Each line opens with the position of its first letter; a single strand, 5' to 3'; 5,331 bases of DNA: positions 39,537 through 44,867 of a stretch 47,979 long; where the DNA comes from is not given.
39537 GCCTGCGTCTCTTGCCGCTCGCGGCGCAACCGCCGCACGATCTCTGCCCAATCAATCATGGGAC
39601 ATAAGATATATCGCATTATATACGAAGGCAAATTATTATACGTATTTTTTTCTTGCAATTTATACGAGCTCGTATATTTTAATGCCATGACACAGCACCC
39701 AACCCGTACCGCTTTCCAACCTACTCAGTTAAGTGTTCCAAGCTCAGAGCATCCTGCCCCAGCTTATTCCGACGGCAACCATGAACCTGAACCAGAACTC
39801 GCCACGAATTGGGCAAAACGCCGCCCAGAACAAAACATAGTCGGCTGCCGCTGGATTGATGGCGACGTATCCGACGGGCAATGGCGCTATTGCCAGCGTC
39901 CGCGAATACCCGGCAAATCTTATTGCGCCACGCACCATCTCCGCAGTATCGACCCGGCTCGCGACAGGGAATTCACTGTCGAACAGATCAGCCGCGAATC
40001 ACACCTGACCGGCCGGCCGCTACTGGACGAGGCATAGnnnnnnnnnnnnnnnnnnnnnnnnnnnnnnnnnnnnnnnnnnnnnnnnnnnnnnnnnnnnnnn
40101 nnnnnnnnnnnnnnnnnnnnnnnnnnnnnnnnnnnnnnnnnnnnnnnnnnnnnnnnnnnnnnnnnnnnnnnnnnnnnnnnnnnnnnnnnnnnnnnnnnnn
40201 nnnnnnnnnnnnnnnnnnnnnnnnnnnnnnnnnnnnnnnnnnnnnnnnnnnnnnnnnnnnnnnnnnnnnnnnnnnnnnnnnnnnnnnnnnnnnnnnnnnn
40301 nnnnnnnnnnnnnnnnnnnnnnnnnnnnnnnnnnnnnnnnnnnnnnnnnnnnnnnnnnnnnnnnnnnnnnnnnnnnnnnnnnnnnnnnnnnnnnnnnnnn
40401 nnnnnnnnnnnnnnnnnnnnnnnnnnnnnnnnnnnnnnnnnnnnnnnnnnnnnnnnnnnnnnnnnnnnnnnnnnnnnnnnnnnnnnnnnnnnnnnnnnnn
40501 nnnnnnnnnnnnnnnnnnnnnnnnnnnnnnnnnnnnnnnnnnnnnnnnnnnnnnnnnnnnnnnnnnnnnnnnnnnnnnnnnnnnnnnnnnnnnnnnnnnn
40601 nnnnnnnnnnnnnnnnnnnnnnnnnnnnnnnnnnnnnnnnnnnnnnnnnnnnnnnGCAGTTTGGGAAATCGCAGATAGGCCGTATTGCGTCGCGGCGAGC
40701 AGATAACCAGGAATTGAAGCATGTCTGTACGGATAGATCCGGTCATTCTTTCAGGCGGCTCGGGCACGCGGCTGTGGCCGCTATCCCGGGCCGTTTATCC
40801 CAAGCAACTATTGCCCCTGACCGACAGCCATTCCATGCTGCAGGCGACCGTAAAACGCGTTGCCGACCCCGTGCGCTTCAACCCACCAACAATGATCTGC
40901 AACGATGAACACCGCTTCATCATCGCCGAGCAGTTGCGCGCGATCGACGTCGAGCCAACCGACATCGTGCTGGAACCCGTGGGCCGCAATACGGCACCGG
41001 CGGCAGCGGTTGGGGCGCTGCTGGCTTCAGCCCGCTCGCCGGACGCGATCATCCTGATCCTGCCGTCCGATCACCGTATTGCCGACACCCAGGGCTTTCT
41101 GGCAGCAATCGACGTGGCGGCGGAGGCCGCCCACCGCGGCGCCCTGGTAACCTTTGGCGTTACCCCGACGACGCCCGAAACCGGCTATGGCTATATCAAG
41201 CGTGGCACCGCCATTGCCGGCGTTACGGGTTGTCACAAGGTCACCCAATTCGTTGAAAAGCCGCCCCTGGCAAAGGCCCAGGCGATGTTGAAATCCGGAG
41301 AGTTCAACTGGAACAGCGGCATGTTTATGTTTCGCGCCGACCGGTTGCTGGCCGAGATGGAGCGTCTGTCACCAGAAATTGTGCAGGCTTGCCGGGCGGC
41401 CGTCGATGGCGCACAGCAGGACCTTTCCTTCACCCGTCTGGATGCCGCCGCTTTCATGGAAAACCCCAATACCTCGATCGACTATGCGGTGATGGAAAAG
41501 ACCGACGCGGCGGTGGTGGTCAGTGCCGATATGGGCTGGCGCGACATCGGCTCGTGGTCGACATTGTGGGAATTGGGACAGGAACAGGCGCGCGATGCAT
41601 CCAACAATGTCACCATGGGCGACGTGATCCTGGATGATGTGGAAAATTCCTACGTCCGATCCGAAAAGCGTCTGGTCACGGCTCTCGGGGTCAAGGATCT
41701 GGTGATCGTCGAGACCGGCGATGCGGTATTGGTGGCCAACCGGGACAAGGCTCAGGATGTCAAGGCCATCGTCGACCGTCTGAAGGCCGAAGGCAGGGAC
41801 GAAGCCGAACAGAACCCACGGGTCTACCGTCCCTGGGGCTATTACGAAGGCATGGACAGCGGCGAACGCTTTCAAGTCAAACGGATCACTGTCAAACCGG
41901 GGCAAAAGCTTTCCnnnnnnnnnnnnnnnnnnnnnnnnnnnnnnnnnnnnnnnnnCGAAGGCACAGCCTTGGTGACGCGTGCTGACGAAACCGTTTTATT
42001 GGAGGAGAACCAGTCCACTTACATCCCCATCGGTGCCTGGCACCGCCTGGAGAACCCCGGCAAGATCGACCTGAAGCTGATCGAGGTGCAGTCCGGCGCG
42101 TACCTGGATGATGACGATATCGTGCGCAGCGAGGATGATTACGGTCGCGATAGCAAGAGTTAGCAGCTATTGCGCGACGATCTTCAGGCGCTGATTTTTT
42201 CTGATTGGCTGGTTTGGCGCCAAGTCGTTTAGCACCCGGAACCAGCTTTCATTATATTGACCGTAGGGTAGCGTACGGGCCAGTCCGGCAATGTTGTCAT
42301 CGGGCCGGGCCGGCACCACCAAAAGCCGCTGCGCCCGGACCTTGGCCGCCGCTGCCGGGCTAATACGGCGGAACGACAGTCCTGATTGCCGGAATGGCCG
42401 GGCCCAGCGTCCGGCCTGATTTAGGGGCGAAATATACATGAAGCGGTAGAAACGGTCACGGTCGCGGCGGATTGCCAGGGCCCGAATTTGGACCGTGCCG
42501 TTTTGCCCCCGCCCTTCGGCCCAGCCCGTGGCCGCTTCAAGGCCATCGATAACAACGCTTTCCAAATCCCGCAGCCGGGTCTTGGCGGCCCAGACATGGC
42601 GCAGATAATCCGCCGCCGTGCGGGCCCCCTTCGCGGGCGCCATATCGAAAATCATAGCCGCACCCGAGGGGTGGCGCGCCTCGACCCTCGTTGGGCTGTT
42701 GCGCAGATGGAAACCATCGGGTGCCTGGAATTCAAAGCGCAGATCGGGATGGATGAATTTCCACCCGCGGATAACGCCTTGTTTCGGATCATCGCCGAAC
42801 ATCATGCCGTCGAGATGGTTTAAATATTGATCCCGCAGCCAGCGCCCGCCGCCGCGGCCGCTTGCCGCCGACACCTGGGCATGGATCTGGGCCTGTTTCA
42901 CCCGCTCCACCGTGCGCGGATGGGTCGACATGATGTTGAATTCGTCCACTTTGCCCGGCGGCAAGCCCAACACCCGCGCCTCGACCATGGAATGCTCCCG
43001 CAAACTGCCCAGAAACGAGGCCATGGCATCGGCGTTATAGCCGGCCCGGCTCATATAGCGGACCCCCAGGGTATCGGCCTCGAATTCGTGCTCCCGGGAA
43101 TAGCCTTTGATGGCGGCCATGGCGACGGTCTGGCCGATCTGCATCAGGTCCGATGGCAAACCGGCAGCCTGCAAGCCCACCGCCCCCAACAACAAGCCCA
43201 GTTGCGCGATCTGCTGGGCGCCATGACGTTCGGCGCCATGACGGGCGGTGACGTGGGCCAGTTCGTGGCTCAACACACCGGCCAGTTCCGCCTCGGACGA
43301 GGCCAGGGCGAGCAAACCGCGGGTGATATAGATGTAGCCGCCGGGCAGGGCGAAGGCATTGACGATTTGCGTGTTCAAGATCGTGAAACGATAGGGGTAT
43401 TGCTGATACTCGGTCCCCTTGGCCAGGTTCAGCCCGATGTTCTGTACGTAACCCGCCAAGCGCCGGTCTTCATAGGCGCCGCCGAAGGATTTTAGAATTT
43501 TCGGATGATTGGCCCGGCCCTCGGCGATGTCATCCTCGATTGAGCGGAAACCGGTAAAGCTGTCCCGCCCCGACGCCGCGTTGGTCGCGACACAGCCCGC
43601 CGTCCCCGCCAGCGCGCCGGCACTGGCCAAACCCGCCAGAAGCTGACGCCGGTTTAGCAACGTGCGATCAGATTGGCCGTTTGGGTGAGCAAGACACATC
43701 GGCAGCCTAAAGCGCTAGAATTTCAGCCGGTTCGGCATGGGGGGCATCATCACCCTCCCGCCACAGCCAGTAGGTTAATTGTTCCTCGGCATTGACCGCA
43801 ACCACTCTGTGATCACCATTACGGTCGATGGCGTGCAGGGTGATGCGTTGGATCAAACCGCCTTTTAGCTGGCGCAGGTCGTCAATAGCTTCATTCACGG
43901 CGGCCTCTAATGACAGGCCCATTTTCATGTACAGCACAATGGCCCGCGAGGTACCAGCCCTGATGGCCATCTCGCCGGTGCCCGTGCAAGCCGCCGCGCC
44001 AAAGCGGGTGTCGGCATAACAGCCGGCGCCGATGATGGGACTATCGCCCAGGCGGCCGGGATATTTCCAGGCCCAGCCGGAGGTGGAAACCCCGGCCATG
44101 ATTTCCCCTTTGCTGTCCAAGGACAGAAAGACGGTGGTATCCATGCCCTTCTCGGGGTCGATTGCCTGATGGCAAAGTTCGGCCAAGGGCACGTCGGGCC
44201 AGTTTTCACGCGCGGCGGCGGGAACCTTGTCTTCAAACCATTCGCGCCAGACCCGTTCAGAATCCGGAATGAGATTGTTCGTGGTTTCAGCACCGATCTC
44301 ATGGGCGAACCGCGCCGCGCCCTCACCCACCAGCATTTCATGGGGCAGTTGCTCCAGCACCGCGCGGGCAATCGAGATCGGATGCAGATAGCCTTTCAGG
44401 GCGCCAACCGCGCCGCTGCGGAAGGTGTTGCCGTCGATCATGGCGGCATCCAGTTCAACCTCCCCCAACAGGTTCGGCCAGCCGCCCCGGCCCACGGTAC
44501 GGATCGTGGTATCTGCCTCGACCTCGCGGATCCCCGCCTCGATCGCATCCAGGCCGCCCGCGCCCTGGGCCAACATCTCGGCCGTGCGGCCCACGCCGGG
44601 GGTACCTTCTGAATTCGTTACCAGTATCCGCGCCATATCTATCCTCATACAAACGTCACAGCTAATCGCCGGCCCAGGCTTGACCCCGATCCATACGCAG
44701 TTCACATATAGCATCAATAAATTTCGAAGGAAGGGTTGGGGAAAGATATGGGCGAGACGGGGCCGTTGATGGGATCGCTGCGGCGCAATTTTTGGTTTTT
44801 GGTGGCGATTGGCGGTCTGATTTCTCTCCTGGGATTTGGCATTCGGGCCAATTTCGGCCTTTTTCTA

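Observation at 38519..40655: Orphan phage-type switch: an S24 repressor, two perfect 16-bp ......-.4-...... operators, and three uncharacterised cargo genes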

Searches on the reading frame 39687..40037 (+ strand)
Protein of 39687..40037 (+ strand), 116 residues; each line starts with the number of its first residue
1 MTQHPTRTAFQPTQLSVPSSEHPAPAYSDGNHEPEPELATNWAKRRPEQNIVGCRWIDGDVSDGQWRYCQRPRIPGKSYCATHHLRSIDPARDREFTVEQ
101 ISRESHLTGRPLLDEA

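Call 3: search_protein_families(library=pfam, proteins=[window:39687-40037:+], max_evalue=1)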
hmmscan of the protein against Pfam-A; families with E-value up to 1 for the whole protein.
window:39687-40037:+ (116 aa): 4 families
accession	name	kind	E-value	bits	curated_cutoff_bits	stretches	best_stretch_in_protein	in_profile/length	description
PF08879.15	WRC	-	5.8e-05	23.1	28.6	1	65-87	13-34/43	WRC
PF07750.17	GcrA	-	0.00096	20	26.9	1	53-85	110-142/155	GcrA cell cycle regulator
PF11722.13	zf-TRM13_CCCH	-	0.025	14.6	20.9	1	67-83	12-28/29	CCCH zinc finger in TRM13 protein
PF04988.17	AKAP95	-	0.071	13.8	26.8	1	74-114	78-118/136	A-kinase anchoring protein 95 (AKAP95)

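Call 6: search_protein_families(library=ncbifam, proteins=[window:39687-40037:+], max_evalue=1)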
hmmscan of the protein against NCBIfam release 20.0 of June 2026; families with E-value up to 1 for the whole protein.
window:39687-40037:+ (116 aa): 1 family
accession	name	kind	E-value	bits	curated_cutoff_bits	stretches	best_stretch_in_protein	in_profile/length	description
NF050816.1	sig70cofacGcrA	equivalog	0.087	13.1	280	1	53-94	115-156/173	cell cycle sigma 70 cofactor GcrA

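Call 7: search_protein_families(library=phrogs, proteins=[window:39687-40037:+], max_evalue=1)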
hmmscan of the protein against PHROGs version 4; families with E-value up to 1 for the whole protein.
window:39687-40037:+ (116 aa): 0 families

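Call 43: find_homologous_proteins(query=window:39687-40037:+)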
Query window:39687-40037:+ (116 aa): 3 proteins with E <= 0.001 among 5 candidates.
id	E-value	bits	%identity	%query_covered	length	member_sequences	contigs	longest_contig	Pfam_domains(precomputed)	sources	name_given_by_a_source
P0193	8.7e-64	231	85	100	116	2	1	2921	-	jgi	-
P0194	4.3e-30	122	68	67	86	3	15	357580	-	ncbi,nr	ncbi:MAG: hypothetical protein HOA08_21170 [Rhodospirillaceae bacterium]|nr:hypothetical protein [Rh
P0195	1.1e-20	92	58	59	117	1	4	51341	-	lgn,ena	-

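Call 63: search_solved_structures(query=A5, max_evalue=1, show_alignments=2)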
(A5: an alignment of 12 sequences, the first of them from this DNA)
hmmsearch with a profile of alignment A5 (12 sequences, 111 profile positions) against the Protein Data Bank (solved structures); distinct sequences matched with E-value up to 1: 2.
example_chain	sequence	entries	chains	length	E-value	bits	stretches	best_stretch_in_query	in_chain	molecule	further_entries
1eyt_A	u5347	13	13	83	0.066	16.6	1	17-59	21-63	HIGH-POTENTIAL IRON-SULFUR PROTEIN | High potential iron-sulfur protein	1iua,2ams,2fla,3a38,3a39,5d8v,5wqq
4npf_Y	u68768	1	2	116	0.57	13.5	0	77-105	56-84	Immunoglobulin G-binding protein A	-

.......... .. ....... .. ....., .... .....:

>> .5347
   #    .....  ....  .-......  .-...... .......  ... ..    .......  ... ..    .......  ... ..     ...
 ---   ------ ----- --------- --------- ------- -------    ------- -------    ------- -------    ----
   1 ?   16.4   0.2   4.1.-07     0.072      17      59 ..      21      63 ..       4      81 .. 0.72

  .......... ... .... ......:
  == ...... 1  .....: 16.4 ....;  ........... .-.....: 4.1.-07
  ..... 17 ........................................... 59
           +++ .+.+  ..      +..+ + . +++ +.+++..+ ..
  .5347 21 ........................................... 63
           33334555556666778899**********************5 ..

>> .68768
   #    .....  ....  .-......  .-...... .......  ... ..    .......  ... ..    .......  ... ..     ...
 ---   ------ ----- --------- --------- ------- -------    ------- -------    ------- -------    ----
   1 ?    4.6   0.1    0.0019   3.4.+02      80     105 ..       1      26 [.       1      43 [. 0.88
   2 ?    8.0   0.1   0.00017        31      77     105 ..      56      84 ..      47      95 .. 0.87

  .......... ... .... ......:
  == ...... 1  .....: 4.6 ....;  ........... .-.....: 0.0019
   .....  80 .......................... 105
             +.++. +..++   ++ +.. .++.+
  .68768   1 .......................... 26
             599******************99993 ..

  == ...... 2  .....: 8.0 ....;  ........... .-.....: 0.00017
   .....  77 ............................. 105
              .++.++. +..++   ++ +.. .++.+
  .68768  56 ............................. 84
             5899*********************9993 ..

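Call 64: search_protein_families(library=pfam, alignment_id=A5, max_evalue=0.1)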
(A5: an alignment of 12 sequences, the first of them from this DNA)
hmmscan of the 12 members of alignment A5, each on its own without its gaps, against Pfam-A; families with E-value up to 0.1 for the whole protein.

A. member 1, seq(116 aa): 4 families
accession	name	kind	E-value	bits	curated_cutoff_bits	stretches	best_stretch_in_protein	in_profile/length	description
PF08879.15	WRC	-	5.8e-05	23.1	28.6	1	65-87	13-34/43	WRC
PF07750.17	GcrA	-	0.00096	20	26.9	1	53-85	110-142/155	GcrA cell cycle regulator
PF11722.13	zf-TRM13_CCCH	-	0.025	14.6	20.9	1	67-83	12-28/29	CCCH zinc finger in TRM13 protein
PF04988.17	AKAP95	-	0.071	13.8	26.8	1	74-114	78-118/136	A-kinase anchoring protein 95 (AKAP95)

B. families by the number of members that match (of 12 scanned): 4 families
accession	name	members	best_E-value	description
PF07750.17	GcrA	12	2.2e-06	GcrA cell cycle regulator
PF08879.15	WRC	11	5.8e-05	WRC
PF11722.13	zf-TRM13_CCCH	7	0.0032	CCCH zinc finger in TRM13 protein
PF04988.17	AKAP95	2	0.071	A-kinase anchoring protein 95 (AKAP95)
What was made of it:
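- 39687..40037 (+): GcrA-SID-like C3H-motif protein, 116 aa. The N-terminus is variable. The conserved core is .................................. All 12 orthologs hit Pfam GcrA at profile positions ~110-142 of 155 (best E 2e-6, below the gathering score; calls 3, 64).
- On GcrA: All 12 orthologs hit this part of the Pfam profile (best E 2e-6, call 64).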

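Call 87: search_protein_families(library=padloc, proteins=[window:39687-40037:+], max_evalue=0.1)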
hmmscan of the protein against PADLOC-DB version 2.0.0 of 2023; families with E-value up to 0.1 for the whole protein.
window:39687-40037:+ (116 aa): 0 families

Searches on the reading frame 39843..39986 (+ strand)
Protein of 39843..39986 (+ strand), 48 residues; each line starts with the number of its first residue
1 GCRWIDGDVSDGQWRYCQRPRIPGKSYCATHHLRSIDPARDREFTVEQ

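Call 103: search_solved_structures(query=window:39843-39986:+, max_evalue=10, show_alignments=3)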
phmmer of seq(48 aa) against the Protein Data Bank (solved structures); distinct sequences matched with E-value up to 10: 3.
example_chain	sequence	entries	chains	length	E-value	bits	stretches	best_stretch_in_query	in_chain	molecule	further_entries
2wtm_A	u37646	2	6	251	0.076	16.6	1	12-48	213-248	EST1E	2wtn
5yix_B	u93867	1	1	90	1.2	12.8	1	2-40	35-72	Cell cycle regulatory protein GcrA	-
1eyt_A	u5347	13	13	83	1.5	12.6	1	2-25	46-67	HIGH-POTENTIAL IRON-SULFUR PROTEIN | High potential iron-sulfur protein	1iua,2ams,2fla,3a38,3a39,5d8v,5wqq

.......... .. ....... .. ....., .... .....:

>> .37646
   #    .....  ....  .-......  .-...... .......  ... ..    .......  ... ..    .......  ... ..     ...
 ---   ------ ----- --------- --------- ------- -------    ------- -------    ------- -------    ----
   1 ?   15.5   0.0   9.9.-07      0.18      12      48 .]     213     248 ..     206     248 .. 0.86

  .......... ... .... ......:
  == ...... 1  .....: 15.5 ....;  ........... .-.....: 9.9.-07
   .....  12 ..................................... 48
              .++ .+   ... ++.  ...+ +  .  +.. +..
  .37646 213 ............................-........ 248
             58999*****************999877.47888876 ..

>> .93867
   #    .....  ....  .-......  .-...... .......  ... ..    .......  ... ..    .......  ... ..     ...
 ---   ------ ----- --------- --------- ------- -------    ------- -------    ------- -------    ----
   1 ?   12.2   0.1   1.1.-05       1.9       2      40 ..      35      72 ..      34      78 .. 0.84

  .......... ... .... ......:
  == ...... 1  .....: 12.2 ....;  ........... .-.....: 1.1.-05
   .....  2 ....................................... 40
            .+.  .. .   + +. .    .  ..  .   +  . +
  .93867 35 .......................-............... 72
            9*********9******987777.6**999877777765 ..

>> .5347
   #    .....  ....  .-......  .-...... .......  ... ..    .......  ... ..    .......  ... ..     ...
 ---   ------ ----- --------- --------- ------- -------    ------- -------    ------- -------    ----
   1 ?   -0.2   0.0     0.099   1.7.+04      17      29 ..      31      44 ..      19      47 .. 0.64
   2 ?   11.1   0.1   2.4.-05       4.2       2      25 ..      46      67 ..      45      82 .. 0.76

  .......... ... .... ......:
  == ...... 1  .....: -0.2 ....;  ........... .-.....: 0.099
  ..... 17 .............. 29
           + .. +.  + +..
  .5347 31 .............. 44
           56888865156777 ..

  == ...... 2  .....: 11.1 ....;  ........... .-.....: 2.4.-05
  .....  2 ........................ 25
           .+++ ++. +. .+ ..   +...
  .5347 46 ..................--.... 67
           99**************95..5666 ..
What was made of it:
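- On GcrA: The motif aligns with 5yix_B residues 35-72 (call 103).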

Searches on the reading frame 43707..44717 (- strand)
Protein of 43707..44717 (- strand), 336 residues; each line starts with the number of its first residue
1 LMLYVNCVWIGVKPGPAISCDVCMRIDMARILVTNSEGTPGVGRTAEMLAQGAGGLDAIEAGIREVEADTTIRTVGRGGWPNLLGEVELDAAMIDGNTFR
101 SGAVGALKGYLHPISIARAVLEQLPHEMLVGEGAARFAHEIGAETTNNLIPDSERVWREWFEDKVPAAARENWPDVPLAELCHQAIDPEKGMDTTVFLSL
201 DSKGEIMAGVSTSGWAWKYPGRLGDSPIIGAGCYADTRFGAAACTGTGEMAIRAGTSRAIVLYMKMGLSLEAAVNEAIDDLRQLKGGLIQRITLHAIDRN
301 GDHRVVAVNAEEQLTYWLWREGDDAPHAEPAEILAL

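Call 116: search_solved_structures(query=window:43707-44717:-, max_evalue=0.001)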
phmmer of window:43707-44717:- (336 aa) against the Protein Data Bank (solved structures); distinct sequences matched with E-value up to 0.001: 56.
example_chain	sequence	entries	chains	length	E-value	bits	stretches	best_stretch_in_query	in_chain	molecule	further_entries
9gaf_A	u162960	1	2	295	1.8e-44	155.7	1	47-283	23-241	PROTEIN (GLYCOSYLASPARAGINASE)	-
1p4k_A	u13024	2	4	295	5.8e-44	154.1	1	47-283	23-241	N(4)-(Beta-N-acetylglucosaminyl)-L-asparaginase | N(4)-(Beta-N-acetylglucosaminyl)-L-asparaginase precursor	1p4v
9gaa_A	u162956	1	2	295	6.7e-44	153.8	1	47-283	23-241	PROTEIN (GLYCOSYLASPARAGINASE)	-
9gac_A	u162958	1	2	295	8.2e-44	153.5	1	47-283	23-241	PROTEIN (GLYCOSYLASPARAGINASE)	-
3ljq_A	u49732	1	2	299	8.5e-44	153.5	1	47-283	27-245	N(4)-(Beta-N-acetylglucosaminyl)-L-asparaginase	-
4r4y_A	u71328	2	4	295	1.7e-43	152.5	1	47-283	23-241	N(4)-(Beta-N-acetylglucosaminyl)-L-asparaginase | Glycosylasparaginase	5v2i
2zak_A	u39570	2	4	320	1.9e-33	119.5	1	46-320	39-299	L-asparaginase precursor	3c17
4o0c_A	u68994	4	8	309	1.9e-30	109.6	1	48-285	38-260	Isoaspartyl peptidase/L-asparaginase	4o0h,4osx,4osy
4pvp_A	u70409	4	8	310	1.9e-30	109.6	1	48-285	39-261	Isoaspartyl peptidase/L-asparaginase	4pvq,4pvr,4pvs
4et0_A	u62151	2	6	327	6.1e-30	107.9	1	48-287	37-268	L-asparaginase | Isoaspartyl peptidase/L-asparaginase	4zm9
4o0d_A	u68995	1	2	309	6.9e-30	107.8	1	48-287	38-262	Isoaspartyl peptidase/L-asparaginase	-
4o0g_A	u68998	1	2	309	8.7e-30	107.4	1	48-285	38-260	Isoaspartyl peptidase/L-asparaginase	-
4o0e_A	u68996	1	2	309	9e-30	107.4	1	48-287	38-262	Isoaspartyl peptidase/L-asparaginase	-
4o0f_A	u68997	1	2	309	1e-29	107.2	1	48-285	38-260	Isoaspartyl peptidase/L-asparaginase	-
3tkj_A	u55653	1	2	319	1.1e-29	107.1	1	48-287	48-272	L-asparaginase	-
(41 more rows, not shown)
